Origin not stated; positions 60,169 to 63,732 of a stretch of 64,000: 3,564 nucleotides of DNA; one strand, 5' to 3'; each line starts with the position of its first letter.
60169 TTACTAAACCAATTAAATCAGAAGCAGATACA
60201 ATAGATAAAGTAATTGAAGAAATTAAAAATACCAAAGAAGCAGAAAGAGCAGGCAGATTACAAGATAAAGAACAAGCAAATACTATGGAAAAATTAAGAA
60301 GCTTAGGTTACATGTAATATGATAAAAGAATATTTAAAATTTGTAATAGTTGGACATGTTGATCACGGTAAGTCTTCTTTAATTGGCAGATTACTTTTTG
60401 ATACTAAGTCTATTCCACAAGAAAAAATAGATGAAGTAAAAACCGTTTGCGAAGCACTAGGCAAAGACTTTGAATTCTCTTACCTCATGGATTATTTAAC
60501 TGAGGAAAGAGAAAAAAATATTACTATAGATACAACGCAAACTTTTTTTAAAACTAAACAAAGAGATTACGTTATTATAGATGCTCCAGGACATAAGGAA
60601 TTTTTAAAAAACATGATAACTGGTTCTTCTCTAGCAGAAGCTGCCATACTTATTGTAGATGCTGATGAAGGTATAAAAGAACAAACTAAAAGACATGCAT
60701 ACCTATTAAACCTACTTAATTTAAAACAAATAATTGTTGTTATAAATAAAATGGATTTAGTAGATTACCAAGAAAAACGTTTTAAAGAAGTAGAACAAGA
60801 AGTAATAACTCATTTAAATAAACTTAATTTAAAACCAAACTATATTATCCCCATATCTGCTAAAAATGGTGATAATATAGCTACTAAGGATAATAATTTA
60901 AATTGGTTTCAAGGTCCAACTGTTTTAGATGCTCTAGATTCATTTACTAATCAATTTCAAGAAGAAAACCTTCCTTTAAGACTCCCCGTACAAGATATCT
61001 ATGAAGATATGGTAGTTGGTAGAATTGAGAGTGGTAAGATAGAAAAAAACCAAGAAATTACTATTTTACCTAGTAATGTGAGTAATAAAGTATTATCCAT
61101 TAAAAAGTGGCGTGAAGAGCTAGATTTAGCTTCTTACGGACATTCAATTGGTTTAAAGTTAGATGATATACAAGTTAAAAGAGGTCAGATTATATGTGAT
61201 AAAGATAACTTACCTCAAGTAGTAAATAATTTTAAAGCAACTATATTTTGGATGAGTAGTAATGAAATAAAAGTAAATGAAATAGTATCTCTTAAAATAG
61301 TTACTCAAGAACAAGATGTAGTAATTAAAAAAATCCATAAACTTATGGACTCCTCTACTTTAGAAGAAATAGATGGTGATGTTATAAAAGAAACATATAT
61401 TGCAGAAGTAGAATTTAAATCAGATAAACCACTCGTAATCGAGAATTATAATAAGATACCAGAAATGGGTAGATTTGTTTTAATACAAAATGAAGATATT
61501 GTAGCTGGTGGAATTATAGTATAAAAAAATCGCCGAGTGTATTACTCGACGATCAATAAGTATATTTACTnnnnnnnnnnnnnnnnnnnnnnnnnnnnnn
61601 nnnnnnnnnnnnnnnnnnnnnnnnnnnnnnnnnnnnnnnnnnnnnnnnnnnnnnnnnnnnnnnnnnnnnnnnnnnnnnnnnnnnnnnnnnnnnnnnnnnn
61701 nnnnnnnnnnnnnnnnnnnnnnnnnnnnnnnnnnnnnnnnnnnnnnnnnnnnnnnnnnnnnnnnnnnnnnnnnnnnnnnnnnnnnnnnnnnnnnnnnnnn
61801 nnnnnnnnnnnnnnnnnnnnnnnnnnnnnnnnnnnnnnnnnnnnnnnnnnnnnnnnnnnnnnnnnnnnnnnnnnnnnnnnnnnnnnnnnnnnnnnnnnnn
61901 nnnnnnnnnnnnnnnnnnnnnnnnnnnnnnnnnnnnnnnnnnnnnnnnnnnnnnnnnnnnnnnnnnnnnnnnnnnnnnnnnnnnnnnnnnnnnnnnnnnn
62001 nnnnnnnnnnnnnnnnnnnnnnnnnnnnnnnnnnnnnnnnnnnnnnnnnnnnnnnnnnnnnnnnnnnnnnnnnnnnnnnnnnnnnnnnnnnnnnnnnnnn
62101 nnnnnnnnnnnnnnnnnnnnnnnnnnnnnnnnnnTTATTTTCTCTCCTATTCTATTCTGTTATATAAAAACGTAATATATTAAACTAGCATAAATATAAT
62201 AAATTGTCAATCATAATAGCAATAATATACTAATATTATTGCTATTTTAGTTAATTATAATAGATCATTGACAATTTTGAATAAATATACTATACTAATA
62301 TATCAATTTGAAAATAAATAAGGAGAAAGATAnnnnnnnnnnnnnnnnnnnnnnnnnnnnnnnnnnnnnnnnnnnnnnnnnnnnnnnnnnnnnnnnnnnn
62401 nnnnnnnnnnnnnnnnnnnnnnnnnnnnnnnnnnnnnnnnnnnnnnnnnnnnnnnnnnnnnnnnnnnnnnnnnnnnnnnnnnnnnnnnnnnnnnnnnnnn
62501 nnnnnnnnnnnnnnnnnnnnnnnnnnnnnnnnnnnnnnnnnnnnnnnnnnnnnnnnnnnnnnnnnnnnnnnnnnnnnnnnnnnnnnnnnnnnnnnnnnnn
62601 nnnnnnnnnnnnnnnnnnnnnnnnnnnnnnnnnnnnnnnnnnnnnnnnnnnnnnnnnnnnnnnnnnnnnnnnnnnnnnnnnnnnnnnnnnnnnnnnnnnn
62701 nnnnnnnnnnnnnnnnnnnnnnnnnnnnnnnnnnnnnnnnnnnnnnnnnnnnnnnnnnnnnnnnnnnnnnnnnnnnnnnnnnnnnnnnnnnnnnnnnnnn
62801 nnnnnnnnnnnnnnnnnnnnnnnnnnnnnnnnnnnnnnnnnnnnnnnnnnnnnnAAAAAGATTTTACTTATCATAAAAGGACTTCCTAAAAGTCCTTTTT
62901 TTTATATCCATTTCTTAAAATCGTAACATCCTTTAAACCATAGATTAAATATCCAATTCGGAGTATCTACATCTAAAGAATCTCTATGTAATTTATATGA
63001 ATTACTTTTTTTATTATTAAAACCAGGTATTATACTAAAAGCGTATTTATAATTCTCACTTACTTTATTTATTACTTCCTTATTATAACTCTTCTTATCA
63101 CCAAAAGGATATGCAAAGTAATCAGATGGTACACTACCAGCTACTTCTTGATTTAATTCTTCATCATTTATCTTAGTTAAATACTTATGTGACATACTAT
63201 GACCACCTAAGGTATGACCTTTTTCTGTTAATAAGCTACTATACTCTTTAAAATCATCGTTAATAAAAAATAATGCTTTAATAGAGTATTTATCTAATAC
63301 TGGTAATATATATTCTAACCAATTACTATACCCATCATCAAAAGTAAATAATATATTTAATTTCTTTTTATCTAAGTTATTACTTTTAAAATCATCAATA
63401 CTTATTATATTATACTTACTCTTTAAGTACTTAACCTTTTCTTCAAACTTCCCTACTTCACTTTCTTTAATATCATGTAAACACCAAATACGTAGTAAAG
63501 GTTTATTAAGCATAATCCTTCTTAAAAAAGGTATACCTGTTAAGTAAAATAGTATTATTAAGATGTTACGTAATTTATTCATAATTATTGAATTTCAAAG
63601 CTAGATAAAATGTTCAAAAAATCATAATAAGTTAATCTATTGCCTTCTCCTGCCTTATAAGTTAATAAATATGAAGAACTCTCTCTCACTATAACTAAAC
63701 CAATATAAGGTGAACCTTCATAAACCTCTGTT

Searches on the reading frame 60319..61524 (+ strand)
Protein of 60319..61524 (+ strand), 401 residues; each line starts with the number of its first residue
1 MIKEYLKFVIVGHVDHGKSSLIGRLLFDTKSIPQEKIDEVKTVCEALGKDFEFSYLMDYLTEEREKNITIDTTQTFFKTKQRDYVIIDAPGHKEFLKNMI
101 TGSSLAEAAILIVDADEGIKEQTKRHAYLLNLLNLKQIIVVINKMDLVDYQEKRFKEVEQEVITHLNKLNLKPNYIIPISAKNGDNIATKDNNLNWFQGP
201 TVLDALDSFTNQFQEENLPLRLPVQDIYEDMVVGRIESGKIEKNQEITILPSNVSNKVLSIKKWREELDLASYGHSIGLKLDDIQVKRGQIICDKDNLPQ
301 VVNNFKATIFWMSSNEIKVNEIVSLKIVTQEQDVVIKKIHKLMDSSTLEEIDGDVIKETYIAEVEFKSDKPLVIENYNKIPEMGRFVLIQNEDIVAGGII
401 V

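Call 59: search_protein_families(library=pfam, proteins=[window:60319-61524:+], max_evalue=0.000001)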
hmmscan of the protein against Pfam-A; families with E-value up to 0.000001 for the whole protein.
window:60319-61524:+ (401 aa): 4 families
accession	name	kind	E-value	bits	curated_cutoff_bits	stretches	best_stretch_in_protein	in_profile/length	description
PF00009.33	GTP_EFTU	-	1.2e-50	172.2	26.5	1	4-209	2-185/188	Elongation factor Tu GTP binding domain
PF22594.2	GTP-eEF1A_C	-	8.3e-20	71.5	27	1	304-400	1-100/101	GTP-eEF1A C-terminal domain-like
PF01926.29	MMR_HSR1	-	6e-08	33.2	21.9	0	65-144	29-113/113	50S ribosome-binding GTPase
PF03144.31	GTP_EFTU_D2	-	7.7e-07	29.9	30.3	0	232-293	4-73/73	Elongation factor Tu domain 2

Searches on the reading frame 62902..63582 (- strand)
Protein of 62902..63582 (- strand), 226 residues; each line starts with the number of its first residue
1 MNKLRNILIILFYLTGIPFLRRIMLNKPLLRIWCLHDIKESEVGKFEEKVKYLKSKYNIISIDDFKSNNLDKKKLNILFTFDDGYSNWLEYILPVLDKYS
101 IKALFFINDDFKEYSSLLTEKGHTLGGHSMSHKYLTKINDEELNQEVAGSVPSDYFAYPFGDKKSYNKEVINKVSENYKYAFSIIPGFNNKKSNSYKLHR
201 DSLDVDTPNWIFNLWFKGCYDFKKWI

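Call 59: search_protein_families(library=pfam, proteins=[window:62902-63582:-], max_evalue=0.000001)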
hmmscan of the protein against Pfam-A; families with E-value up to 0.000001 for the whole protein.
window:62902-63582:- (226 aa): 1 family
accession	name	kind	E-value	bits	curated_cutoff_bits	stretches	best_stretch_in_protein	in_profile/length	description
PF01522.26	Polysacc_deac_1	-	3.3e-17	63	23.1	1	73-173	5-115/124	Polysaccharide deacetylase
